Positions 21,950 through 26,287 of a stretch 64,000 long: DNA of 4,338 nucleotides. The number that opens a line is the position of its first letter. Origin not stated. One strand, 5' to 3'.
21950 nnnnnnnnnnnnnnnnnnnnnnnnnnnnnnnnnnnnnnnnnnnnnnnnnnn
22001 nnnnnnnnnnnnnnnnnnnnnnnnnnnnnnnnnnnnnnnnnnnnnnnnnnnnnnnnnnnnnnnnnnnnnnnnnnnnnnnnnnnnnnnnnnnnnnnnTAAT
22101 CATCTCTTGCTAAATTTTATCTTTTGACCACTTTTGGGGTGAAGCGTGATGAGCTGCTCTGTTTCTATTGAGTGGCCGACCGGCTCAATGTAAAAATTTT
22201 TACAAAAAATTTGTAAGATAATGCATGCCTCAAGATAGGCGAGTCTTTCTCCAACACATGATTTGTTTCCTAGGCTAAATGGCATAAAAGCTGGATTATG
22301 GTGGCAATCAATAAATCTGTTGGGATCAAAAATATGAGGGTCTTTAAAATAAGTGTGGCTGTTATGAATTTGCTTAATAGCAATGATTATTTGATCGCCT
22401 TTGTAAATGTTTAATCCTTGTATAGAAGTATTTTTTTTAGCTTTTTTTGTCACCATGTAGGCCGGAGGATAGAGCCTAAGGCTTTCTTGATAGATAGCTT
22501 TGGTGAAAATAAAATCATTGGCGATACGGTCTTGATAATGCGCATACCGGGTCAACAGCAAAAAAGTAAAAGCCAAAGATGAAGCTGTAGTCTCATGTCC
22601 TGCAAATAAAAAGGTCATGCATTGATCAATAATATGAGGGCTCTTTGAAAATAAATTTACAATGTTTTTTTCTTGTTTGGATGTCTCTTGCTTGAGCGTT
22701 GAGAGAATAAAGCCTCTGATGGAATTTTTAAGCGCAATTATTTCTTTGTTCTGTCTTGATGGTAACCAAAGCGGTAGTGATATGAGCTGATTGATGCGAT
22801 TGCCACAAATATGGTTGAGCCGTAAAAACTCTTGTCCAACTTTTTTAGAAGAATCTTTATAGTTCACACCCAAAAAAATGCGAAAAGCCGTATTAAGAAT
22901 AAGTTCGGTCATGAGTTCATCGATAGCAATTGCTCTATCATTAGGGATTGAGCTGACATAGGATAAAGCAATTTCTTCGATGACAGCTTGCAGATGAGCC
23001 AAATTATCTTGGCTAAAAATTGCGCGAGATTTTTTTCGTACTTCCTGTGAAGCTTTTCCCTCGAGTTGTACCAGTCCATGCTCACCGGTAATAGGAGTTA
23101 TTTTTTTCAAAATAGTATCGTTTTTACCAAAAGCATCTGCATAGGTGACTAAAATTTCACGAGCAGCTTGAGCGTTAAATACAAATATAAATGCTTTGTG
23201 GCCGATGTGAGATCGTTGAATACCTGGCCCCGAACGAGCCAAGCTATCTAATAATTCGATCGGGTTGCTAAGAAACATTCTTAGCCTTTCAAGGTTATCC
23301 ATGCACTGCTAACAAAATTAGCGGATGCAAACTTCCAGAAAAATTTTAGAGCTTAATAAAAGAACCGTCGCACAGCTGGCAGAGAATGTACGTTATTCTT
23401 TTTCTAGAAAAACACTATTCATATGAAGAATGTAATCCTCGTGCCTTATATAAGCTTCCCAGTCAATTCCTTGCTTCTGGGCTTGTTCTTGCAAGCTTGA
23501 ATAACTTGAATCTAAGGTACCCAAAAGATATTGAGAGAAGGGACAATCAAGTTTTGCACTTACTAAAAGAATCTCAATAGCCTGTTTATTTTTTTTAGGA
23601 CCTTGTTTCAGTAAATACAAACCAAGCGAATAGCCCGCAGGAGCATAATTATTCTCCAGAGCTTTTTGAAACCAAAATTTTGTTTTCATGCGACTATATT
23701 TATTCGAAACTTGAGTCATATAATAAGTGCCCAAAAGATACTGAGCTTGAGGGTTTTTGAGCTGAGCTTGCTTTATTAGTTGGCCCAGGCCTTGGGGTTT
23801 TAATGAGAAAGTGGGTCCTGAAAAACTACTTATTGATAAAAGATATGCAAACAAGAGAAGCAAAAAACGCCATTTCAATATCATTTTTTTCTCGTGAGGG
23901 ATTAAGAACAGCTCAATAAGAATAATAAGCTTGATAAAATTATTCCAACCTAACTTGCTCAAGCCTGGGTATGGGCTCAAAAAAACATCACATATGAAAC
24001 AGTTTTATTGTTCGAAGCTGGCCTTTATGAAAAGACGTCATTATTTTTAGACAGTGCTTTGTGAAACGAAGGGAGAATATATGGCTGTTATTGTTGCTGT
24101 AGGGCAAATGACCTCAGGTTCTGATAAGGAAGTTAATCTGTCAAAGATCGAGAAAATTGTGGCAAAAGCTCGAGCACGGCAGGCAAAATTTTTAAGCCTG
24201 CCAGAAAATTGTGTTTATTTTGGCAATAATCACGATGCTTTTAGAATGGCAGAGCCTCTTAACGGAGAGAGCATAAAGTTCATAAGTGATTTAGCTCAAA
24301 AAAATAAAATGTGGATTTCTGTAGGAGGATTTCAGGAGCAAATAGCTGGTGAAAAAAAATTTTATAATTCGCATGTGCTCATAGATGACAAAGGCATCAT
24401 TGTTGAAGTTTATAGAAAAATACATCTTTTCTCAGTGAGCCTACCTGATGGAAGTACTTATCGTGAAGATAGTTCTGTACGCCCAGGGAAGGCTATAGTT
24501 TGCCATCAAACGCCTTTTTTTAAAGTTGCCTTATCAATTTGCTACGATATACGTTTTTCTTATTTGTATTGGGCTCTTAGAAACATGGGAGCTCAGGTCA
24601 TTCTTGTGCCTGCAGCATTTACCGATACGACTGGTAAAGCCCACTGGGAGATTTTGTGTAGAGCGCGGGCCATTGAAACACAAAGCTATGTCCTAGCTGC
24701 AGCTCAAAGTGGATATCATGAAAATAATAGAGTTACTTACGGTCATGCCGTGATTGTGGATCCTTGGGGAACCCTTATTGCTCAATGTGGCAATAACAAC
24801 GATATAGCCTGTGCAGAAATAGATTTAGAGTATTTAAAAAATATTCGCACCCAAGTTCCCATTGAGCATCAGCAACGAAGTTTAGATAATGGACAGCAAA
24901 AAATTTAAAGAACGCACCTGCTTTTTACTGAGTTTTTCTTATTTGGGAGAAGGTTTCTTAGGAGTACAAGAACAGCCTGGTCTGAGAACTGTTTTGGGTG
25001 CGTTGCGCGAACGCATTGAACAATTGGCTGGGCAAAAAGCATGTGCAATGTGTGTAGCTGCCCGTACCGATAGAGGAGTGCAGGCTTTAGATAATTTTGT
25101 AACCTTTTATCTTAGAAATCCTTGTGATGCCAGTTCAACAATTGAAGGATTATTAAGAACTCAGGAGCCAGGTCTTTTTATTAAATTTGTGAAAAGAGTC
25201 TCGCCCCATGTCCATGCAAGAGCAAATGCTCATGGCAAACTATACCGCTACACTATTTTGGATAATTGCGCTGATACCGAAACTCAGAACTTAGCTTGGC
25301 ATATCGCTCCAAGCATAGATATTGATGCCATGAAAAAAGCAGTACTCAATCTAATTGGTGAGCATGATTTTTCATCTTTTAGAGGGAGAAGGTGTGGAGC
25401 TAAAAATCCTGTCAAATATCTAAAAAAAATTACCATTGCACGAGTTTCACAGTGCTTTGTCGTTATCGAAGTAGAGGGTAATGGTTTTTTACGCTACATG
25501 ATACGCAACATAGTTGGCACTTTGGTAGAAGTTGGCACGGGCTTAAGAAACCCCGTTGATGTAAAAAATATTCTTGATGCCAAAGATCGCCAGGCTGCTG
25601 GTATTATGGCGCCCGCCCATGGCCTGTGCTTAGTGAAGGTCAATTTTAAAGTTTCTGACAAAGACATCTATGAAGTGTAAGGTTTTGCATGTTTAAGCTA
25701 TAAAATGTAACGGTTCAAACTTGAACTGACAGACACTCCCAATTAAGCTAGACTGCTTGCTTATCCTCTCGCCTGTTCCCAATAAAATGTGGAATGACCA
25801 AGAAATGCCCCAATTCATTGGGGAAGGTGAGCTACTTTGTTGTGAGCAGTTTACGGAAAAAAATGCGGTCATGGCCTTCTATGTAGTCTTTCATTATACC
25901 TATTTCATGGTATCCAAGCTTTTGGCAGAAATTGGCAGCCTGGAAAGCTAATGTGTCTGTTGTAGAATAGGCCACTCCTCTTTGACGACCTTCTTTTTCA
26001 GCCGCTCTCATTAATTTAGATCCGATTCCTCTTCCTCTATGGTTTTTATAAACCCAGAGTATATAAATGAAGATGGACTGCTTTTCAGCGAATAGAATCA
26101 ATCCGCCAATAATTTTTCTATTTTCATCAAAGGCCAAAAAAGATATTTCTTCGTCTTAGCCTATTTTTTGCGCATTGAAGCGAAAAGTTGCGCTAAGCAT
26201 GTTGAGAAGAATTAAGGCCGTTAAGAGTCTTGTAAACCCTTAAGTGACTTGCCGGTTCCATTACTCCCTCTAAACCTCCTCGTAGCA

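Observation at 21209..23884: Minimal terpene cluster: P450 coupled to a non-canonical class I terpene synthase, preceded by a Sel1 protein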

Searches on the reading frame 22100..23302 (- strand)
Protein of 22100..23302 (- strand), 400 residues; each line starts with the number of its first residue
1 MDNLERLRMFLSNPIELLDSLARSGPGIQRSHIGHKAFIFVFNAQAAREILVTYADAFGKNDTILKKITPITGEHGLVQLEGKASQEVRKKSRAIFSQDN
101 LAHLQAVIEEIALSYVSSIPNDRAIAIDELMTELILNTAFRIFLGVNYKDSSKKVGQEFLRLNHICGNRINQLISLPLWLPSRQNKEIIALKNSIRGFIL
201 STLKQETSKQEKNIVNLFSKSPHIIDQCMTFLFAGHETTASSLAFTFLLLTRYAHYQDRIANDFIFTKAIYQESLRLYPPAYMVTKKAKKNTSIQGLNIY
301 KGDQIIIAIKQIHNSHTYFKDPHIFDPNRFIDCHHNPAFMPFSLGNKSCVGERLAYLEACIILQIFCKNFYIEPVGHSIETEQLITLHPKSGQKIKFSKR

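Call 3: search_protein_families(library=pfam, proteins=[window:22100-23302:-], max_evalue=1)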
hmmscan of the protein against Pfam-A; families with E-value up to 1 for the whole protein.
window:22100-23302:- (400 aa): 2 families
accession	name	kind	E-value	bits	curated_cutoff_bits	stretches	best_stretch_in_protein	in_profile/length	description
PF00067.27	p450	-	1e-49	170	22.8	1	20-391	28-457/462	Cytochrome P450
PF24635.1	DUF7632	-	0.04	14.4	27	1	208-267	30-87/95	Domain of unknown function (DUF7632)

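Call 4: search_protein_families(library=ncbifam, proteins=[window:22100-23302:-], max_evalue=1)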
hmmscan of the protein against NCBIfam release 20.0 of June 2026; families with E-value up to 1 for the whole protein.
window:22100-23302:- (400 aa): 10 families
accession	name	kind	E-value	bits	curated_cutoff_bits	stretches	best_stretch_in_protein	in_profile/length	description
NF050147.1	aminopyruv_ApyO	equivalog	4e-23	81.8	525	1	36-398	36-422/444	RiPP biosynthesis cytochrome P450 ApyO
NF051859.1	AlbFlvMonOxTrpSyn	equivalog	2.2e-21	76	700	1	223-391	259-449/457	bifunctional albaflavenone monooxygenase/terpene synthase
NF041177.1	Cyp119_Thmprot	equivalog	2e-17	63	680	1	86-373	77-343/368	cytochrome P450 Cyp119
NF045812.1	PentlenOxigase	equivalog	3.5e-17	62.4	800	1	223-369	241-408/444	pentalenene oxygenase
TIGR04538.1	P450_cycloAA_1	subfamily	3.8e-17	62.2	500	1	10-368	7-364/395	cytochrome P450, cyclodipeptide synthase-associated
NF041802.1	P450_SolI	exception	6.4e-11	41.4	850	1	231-370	260-395/424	solanimycin biosynthesis cytochrome P450 SolI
NF053744.1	FAProxCypCBc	equivalog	1.1e-10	40.6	600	1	55-347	61-357/416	CYP152 family fatty-acid peroxygenase CypC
TIGR04515.1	P450_rel_GT_act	subfamily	7e-08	32.2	343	1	222-330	215-323/386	P450-derived glycosyltransferase activator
TIGR04458.1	CYP450_TxtE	equivalog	7.7e-08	31.4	500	1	86-359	93-364/403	4-nitrotryptophan synthase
NF045816.1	PentlenlactSyn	equivalog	1.1e-07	30.9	700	1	224-363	220-359/396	pentalenolactone synthase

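Call 30: search_solved_structures(query=window:22100-23302:-, max_evalue=1e-10)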
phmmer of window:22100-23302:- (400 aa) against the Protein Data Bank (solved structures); distinct sequences matched with E-value up to 1e-10: 183 (the best 60 are shown).
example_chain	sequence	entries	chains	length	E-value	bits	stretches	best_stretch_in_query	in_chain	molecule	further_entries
1n97_A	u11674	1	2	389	8.8e-25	90.9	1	224-392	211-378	CYP175A1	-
1wiy_A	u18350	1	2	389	1e-24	90.7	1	224-392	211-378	Cytochrome P450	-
2q9f_A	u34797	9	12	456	1.5e-20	76.9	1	224-369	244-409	Cytochrome P450 46A1 | Cholesterol 24-hydroxylase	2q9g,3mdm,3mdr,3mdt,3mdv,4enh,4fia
7wzl_A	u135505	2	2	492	1.7e-20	76.7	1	269-378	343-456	Putative cytochrome P450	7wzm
7lrl_A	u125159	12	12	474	1.8e-20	76.7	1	224-369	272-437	Cholesterol 24-hydroxylase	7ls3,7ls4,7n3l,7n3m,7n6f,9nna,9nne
5e58_A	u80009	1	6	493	6.1e-20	74.9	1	208-373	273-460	Cytochrome P450 family 2 subfamily B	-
3psx_A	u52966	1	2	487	3.1e-19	72.6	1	223-391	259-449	Bifunctional P-450/NADPH-P450 reductase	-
3qi8_B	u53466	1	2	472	4.5e-19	72.1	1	223-391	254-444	Evolved Cytochrome P450 variant (22A3)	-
3cbd_A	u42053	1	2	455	5.6e-19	71.8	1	223-391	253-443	Bifunctional P-450/NADPH-P450 reductase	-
5og9_A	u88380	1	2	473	8.3e-19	71.2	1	96-391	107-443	Bifunctional cytochrome P450/NADPH--P450 reductase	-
4h24_A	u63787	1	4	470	1.1e-18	70.7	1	224-391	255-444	Cytochrome P450-BM3 variant P450BM3-Cis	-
4hgg_A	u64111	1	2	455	1.5e-18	70.3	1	183-391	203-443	Bifunctional P-450/NADPH-P450 reductase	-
7wy3_A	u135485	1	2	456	1.9e-18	70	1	223-391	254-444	Bifunctional cytochrome P450/NADPH--P450 reductase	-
7wde_A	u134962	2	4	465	2.1e-18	69.9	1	223-391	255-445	Bifunctional cytochrome P450/NADPH--P450 reductase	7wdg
4hgf_A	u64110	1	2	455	2.2e-18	69.8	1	223-391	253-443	Bifunctional P-450/NADPH-P450 reductase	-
4key_A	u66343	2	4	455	2.2e-18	69.8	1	223-391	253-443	Bifunctional P-450/NADPH-P450 reductase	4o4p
4kf2_A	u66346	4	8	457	2.2e-18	69.8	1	223-391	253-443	Bifunctional P-450/NADPH-P450 reductase | Bifunctional cytochrome P450/NADPH--P450 reductase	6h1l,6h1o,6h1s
6hn8_A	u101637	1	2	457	2.2e-18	69.8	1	223-391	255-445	Bifunctional cytochrome P450/NADPH--P450 reductase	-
6h1t_A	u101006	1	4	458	2.2e-18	69.8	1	223-391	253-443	Bifunctional cytochrome P450/NADPH--P450 reductase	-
2x7y_A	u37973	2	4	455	2.2e-18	69.8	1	223-391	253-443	BIFUNCTIONAL P-450/NADPH-P450 REDUCTASE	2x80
7wy2_A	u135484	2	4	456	2.3e-18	69.8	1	223-391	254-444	Bifunctional cytochrome P450/NADPH--P450 reductase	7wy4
1bu7_A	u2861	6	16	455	2.3e-18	69.8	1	223-391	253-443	PROTEIN (CYTOCHROME P450) | CYTOCHROME P450 BM-3 | CYTOCHROME P450 102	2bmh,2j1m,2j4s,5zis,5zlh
23ub_A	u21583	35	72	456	2.3e-18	69.7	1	223-391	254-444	Bifunctional cytochrome P450/NADPH--P450 reductase | Bifunctional P-450/NADPH-P450 reductase | Bifunctional cytochrome P450/NADPH-P450 reductase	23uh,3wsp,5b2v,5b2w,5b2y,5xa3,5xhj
4hgh_A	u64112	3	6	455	2.3e-18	69.7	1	223-391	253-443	Bifunctional P-450/NADPH-P450 reductase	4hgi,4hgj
8q2f_A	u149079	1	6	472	2.3e-18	69.7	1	223-391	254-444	Bifunctional cytochrome P450/NADPH--P450 reductase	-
1bvy_A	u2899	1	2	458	2.3e-18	69.7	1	223-391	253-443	PROTEIN (CYTOCHROME P450 BM-3)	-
4kew_A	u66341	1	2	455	2.4e-18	69.7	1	223-391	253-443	Bifunctional P-450/NADPH-P450 reductase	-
9uxz_A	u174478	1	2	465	2.4e-18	69.7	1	224-391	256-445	Bifunctional cytochrome P450/NADPH--P450 reductase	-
9l7u_A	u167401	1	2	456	2.4e-18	69.7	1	223-391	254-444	Bifunctional cytochrome P450/NADPH--P450 reductase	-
9l7s_A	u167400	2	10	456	2.4e-18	69.7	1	223-391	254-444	Bifunctional cytochrome P450/NADPH--P450 reductase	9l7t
4kf0_A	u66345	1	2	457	2.4e-18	69.7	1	223-391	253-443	Bifunctional P-450/NADPH-P450 reductase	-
7egn_A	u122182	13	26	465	2.4e-18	69.7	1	223-391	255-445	Bifunctional cytochrome P450/NADPH--P450 reductase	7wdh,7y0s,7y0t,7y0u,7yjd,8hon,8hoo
2uwh_A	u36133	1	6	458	2.5e-18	69.6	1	223-391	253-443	BIFUNCTIONAL P-450: NADPH-P450 REDUCTASE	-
9l7v_A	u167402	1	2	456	2.5e-18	69.6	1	223-391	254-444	Bifunctional cytochrome P450/NADPH--P450 reductase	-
9iss_A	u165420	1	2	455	2.5e-18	69.6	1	223-391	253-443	Bifunctional cytochrome P450/NADPH--P450 reductase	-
9ist_A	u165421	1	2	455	2.5e-18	69.6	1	223-391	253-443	Bifunctional cytochrome P450/NADPH--P450 reductase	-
7y0r_A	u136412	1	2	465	2.5e-18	69.6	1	223-391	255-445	Bifunctional cytochrome P450/NADPH--P450 reductase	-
7wdd_A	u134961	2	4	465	2.5e-18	69.6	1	223-391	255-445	Bifunctional cytochrome P450/NADPH--P450 reductase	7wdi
4zfa_A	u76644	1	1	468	2.6e-18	69.6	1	223-391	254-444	Bifunctional P-450/NADPH-P450 reductase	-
3kx3_A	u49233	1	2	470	2.6e-18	69.6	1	223-391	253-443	Bifunctional P-450/NADPH-P450 reductase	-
2ij2_A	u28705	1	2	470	2.6e-18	69.6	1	223-391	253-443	Cytochrome P450 BM3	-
3ben_A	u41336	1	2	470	2.6e-18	69.6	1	223-391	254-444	Cytochrome P450 102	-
1fag_A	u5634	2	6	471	2.6e-18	69.6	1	223-391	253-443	CYTOCHROME P450 BM-3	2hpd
9isu_A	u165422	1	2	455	2.6e-18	69.6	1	223-391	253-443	Bifunctional cytochrome P450/NADPH--P450 reductase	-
1jpz_A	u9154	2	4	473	2.7e-18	69.5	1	223-391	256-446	BIFUNCTIONAL P-450:NADPH-P450 REDUCTASE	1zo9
5dyp_A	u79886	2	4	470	2.8e-18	69.5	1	223-391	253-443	Bifunctional P-450/NADPH-P450 reductase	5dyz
6k24_A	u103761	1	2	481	2.8e-18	69.4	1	223-391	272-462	Bifunctional cytochrome P450/NADPH--P450 reductase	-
6jmw_A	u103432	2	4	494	3.1e-18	69.3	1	223-391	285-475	Bifunctional cytochrome P450/NADPH--P450 reductase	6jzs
4kpa_A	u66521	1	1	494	3.1e-18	69.3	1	223-391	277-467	Cytochrome P450 BM-3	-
4kpb_A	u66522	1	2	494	3.1e-18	69.3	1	223-391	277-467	Cytochrome P450 BM-3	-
9wma_A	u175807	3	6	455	3.2e-18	69.3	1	224-391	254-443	Bifunctional cytochrome P450/NADPH--P450 reductase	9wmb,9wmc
3npl_A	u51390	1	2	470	3.4e-18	69.2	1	223-391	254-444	Bifunctional P-450/NADPH-P450 reductase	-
5jq2_A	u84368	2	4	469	3.6e-18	69.1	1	223-391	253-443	P450 BM3 L407C heme domain mutant | Bifunctional cytochrome P450/NADPH--P450 reductase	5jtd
2nnb_A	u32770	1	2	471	3.6e-18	69.1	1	223-391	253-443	Bifunctional P-450:NADPH-P450 reductase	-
3m4v_A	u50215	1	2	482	4e-18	68.9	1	223-391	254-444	Bifunctional P-450/NADPH-P450 reductase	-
1p0x_A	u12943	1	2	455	6e-18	68.4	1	223-391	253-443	Bifunctional P-450:NADPH-P450 reductase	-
1zo4_A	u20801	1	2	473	6.6e-18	68.2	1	223-391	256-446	Bifunctional P-450:NADPH-P450 reductase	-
1zoa_A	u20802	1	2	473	8.8e-18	67.8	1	223-391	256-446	Bifunctional P-450:NADPH-P450 reductase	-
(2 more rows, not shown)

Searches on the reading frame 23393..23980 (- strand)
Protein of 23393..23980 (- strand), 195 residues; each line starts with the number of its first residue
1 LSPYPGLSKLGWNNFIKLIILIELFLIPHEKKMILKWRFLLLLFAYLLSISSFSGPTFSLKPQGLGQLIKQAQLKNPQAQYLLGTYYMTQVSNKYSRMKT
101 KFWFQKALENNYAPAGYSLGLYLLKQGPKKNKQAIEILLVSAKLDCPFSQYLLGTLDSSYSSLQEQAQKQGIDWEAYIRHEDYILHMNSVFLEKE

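Call 3: search_protein_families(library=pfam, proteins=[window:23393-23980:-], max_evalue=1)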
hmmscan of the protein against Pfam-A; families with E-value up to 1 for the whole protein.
window:23393-23980:- (195 aa): 1 family
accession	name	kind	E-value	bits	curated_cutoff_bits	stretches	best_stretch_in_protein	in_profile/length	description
PF08238.18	Sel1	-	0.08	14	30.7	0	77-111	1-35/36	Sel1 repeat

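Call 4: search_protein_families(library=ncbifam, proteins=[window:23393-23980:-], max_evalue=1)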
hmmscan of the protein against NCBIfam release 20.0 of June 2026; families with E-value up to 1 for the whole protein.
window:23393-23980:- (195 aa): 1 family
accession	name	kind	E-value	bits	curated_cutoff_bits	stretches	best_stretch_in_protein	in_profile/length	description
NF033786.1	phenyl_MerG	equivalog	0.14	12.1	350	1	59-121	47-109/217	phenylmercury resistance protein MerG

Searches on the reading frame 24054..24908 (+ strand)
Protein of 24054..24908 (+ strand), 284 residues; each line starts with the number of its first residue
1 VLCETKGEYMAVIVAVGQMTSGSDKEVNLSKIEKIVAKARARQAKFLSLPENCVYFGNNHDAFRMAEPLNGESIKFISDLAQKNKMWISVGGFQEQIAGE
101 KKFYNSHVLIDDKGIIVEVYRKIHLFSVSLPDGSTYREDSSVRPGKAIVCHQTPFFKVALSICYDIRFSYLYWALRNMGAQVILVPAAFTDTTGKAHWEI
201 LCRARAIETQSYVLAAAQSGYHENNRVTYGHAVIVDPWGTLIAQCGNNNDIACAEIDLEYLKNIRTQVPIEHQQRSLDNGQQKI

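Call 3: search_protein_families(library=pfam, proteins=[window:24054-24908:+], max_evalue=1)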
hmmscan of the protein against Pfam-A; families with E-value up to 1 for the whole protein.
window:24054-24908:+ (284 aa): 1 family
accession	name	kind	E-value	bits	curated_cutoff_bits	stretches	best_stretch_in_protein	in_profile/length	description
PF00795.27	CN_hydrolase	-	1.4e-62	211.8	23.2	1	14-265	2-255/256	Carbon-nitrogen hydrolase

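Call 4: search_protein_families(library=ncbifam, proteins=[window:24054-24908:+], max_evalue=1)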
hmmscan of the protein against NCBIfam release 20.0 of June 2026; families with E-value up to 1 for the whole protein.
window:24054-24908:+ (284 aa): 11 families
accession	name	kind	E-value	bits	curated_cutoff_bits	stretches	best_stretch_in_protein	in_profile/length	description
NF043013.1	DeGluthAmidYersProt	equivalog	1.3e-60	205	500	1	12-275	4-269/278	deaminated glutathione amidase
NF033621.1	de_GSH_amidase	exception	2.1e-41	142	355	1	14-275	2-254/260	deaminated glutathione amidase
TIGR03381.1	agmatine_aguB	equivalog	9.4e-32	110.5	410.25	1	13-269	2-266/279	N-carbamoylputrescine amidase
NF040852.1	nitrile_Arch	equivalog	7.9e-21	74.4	500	1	14-265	3-244/262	nitrilase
NF007757.0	PRK10438.1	equivalog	1.3e-17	63.9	249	1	22-270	15-246/256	amidohydrolase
NF009802.0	PRK13286.1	equivalog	3.5e-15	55.8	427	1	58-268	68-270/345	aliphatic amidase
TIGR00546.1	lnt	equivalog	2.4e-14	53.3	132.9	1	26-221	181-385/395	apolipoprotein N-acyltransferase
NF009803.0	PRK13287.1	equivalog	2.5e-14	52.8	406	1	13-272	20-273/333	formamidase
NF010588.0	PRK13981.1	equivalog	1.5e-13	50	479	1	13-257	6-245/546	NAD+ synthase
NF002730.0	PRK02628.1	equivalog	1.7e-08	33.1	473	1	6-270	9-290/677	NAD(+) synthase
TIGR04048.1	nitrile_sll0784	equivalog_domain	0.0013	17.7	502.6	1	46-123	51-126/301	Nit6803 family nitrilase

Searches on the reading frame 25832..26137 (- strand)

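Call 47: search_protein_families(library=pfam, proteins=[window:25832-26137:-], max_evalue=0.001)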
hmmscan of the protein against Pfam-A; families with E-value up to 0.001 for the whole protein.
window:25832-26137:- (101 aa): 4 families
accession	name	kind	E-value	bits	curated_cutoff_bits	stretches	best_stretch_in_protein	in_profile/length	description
PF13508.13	Acetyltransf_7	-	1.3e-12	48.3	27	1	5-78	10-84/84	Acetyltransferase (GNAT) domain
PF00583.31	Acetyltransf_1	-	2.8e-12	47.4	20.7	1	5-76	40-116/116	Acetyltransferase (GNAT) family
PF13673.13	Acetyltransf_10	-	4.3e-09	36.9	23.6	1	3-80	36-111/128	Acetyltransferase (GNAT) domain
PF14542.12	Acetyltransf_CG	-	0.0002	21.8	30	1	18-55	21-58/80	GCN5-related N-acetyl-transferase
